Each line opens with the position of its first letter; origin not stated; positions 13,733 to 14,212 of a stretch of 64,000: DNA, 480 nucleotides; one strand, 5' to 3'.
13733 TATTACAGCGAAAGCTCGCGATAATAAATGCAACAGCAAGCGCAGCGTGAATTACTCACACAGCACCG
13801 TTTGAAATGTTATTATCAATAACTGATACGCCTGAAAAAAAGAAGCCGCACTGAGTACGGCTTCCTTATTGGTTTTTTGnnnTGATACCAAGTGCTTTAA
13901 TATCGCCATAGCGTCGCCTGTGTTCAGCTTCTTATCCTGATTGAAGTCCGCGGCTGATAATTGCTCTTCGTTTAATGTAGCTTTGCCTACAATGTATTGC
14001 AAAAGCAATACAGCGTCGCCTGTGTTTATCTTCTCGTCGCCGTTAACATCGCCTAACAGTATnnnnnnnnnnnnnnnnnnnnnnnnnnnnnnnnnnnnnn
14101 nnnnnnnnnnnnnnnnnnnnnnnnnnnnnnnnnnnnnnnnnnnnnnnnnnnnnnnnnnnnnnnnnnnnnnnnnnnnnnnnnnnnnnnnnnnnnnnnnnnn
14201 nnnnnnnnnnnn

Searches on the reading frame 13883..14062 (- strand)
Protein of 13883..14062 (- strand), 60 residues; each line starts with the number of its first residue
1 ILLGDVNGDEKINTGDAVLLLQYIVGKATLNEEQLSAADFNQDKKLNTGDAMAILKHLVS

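Call 68: find_related_loci(query=A8, collection=genome_contigs, flank=4000)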
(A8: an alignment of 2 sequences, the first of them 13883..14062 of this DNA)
Query A8 (60 aa) in genome_contigs; peptide patterns used: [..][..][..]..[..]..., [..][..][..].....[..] (x = any residue, [..] = any of these).
597 stretches matched a pattern (row limit reached: there are more); 287 encode a relative of the query (tblastn E <= 1e-3); the best 80 are kept; 80 distinct loci.
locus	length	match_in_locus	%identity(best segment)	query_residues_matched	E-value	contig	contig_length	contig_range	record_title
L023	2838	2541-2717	56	2-60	3e-18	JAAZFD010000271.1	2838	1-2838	MAG: Clostridiales bacterium isolate AS10tlH2TH_161 330201_AS10, whole genome shotgun sequence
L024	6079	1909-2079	63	2-60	2e-16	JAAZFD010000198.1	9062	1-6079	MAG: Clostridiales bacterium isolate AS10tlH2TH_161 232088_AS10, whole genome shotgun sequence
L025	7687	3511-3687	58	1-59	2e-16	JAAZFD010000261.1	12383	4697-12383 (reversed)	MAG: Clostridiales bacterium isolate AS10tlH2TH_161 323725_AS10, whole genome shotgun sequence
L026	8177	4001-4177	54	1-59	3e-16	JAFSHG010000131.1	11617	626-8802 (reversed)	MAG: Clostridia bacterium isolate RGIG3141 Goat_Rectum.Co__c2874372, whole genome shotgun sequence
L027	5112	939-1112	59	3-60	6e-16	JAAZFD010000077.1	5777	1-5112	MAG: Clostridiales bacterium isolate AS10tlH2TH_161 101666_AS10, whole genome shotgun sequence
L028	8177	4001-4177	47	1-59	2e-15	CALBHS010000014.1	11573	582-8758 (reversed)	MAG TPA_asm: uncultured Clostridia bacterium isolate SRR1747043_bin.37_CONCOCT_v1.1_MAG genome assembly, contig: ERZ8082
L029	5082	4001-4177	49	1-59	7e-15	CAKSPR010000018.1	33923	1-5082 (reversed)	MAG: uncultured Eubacteriales bacterium isolate REFINED_METABAT215_TOP10_CONTIGS_1500_ASSEMBLY_K77_MERGED__Hadza_PheChl_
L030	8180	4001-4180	51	1-59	7e-14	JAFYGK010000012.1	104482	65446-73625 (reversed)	MAG: Clostridia bacterium isolate RGIG7067 Sheep_Rumen.Co__c1717864, whole genome shotgun sequence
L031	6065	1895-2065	51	1-57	1e-13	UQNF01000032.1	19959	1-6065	uncultured Clostridium sp. isolate UMGS453 genome assembly, contig: NODE_1546_length_19959_cov_6.862490, whole genome sh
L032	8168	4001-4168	49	1-59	1e-13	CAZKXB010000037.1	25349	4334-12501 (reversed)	MAG TPA_asm: uncultured Ruminococcus sp. isolate SRP225648_co1_451 genome assembly, contig: NODE_4314_length_25349_cov_1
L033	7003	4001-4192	47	1-59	2e-13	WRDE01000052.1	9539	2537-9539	MAG: Oscillospiraceae bacterium isolate Lab288P3bin192 Ga0123353_10022315, whole genome shotgun sequence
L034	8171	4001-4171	52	1-58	1e-12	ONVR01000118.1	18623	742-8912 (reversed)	uncultured Clostridiales bacterium isolate RUG678 genome assembly, contig: k87_8592869, whole genome shotgun sequence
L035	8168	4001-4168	50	1-56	2e-12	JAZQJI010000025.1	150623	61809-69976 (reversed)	MAG: Oscillospiraceae bacterium isolate T1900044621_TS20190087.MAGScoT_cleanbin_000002 SGB_885_k141_1357420, whole genom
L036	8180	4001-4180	47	1-59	2e-12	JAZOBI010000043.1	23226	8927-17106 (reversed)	MAG: Faecousia sp. isolate T1900044758_TS20190224.MAGScoT_cleanbin_000050 SGB_2327_k141_2977609, whole genome shotgun se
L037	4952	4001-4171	58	1-57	2e-12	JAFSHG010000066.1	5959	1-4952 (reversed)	MAG: Clostridia bacterium isolate RGIG3141 Goat_Rectum.Co__c1345243, whole genome shotgun sequence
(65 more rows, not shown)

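Call 81: search_protein_families(library=pfam, proteins=[L025:4459-7686:+, L025:2035-3690:+, L023:1404-2720:+], max_evalue=0.01)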
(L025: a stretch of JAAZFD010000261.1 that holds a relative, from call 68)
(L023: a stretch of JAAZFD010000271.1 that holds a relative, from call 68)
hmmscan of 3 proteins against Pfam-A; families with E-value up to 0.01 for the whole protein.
L025:4459-7686:+ (1076 aa): 3 families
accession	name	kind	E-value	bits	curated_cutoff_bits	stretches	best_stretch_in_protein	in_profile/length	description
PF09479.16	Flg_new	-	1e-57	192.5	27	7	847-916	2-65/65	Listeria-Bacteroides repeat domain (List_Bact_rpt)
PF18998.6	Flg_new_2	-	9.4e-23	80.4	23.6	4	381-444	8-70/73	Divergent InlB B-repeat domain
PF07963.17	N_methyl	-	7.4e-06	25.8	21.2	1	9-33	2-26/27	Prokaryotic N-terminal methylation motif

L025:2035-3690:+ (552 aa): 5 families
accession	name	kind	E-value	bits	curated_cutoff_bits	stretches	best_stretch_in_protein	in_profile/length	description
PF25390.1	WD40_RLD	-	5.1e-119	398.3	150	2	208-487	38-346/363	RCC1-like domain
PF00415.24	RCC1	-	2.8e-99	326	21.7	10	315-360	1-50/50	Regulator of chromosome condensation (RCC1) repeat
PF13540.12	RCC1_2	-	2.3e-85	278.9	22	10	347-376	1-30/30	Regulator of chromosome condensation (RCC1) repeat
PF25384.1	Alsin_RLD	-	1.2e-19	71.4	100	2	439-479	274-314/405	Alsin RCC1-like domain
PF00404.24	Dockerin_1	-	3.7e-07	30.7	22.9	1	495-545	1-51/57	Dockerin type I domain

L023:1404-2720:+ (439 aa): 2 families
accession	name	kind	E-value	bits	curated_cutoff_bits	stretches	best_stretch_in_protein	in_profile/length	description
PF00404.24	Dockerin_1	-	2.9e-12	47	22.9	1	381-432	1-52/57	Dockerin type I domain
PF09479.16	Flg_new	-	2.1e-06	28.2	27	1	324-375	3-55/65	Listeria-Bacteroides repeat domain (List_Bact_rpt)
